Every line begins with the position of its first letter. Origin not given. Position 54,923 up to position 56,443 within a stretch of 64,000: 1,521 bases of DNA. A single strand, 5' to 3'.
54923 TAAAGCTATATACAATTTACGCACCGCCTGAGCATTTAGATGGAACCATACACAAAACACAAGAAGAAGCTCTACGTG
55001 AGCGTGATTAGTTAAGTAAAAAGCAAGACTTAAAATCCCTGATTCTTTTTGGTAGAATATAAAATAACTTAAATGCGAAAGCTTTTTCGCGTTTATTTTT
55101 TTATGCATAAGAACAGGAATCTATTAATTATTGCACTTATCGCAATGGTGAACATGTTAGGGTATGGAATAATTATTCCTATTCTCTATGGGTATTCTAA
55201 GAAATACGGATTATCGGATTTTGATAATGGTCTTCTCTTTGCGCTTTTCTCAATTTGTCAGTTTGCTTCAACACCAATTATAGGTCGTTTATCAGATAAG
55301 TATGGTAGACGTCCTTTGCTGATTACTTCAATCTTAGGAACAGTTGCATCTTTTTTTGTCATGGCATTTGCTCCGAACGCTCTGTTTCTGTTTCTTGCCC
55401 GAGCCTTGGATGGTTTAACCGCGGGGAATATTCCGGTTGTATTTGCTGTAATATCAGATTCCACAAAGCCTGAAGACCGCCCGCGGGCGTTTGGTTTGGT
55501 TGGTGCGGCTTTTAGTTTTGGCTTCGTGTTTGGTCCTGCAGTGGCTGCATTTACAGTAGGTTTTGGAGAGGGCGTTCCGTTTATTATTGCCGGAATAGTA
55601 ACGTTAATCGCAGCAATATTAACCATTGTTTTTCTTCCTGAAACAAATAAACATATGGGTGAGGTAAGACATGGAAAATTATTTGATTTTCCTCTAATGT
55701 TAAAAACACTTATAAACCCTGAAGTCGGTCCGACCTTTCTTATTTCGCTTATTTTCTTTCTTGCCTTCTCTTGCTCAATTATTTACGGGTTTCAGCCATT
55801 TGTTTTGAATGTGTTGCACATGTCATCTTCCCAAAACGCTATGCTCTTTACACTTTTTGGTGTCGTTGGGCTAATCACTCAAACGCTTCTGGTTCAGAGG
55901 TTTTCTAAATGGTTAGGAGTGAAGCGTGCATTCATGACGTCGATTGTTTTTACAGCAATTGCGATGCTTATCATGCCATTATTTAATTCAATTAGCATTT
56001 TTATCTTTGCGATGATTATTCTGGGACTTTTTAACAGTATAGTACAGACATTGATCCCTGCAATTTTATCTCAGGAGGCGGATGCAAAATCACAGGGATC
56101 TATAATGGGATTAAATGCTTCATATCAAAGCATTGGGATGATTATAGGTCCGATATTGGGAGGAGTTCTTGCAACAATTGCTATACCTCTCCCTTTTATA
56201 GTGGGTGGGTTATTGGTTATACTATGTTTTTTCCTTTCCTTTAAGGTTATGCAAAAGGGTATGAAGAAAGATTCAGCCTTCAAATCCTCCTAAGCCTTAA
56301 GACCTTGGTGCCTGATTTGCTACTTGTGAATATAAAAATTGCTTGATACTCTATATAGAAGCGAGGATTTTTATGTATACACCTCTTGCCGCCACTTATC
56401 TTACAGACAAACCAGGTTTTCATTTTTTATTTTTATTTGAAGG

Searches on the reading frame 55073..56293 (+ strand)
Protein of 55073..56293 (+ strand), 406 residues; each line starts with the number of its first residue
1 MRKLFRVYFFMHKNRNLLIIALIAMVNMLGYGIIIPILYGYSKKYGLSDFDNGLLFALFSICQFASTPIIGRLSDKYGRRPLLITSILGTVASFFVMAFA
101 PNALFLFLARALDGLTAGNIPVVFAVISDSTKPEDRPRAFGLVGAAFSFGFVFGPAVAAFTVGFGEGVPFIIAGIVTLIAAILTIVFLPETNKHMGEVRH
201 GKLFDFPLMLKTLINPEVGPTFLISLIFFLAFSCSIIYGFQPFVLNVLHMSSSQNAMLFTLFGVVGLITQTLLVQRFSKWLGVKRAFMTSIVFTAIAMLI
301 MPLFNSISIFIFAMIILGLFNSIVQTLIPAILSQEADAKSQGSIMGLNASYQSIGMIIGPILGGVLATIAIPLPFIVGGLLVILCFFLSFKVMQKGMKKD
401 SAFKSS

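Call 15: search_protein_families(library=pfam, proteins=[window:55073-56293:+], max_evalue=0.001)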
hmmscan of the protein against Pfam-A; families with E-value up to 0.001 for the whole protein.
window:55073-56293:+ (406 aa): 7 families
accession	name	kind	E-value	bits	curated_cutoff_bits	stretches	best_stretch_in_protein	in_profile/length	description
PF07690.21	MFS_1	-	1.2e-60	205.7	33.4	2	20-232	1-218/347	Major Facilitator Superfamily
PF00083.30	Sugar_tr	-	1.2e-16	61.1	22.3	2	39-193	35-196/452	Sugar (and other) transporter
PF13347.12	MFS_2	-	3.1e-12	46.2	27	2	12-112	221-323/427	MFS/sugar transport protein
PF12832.13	MFS_1_like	-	4.6e-12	46.1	25.2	1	32-366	16-361/373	MFS_1 like family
PF06779.20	MFS_4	-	3.9e-07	30.2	26.3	1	79-388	59-362/364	Uncharacterised MFS-type transporter YbfB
PF03209.21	PUCC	-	5.5e-06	26.1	21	1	96-369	81-362/401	PUCC protein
PF06609.19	TRI12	-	0.00016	20.7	23.2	1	51-119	79-147/599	Fungal trichothecene efflux pump (TRI12)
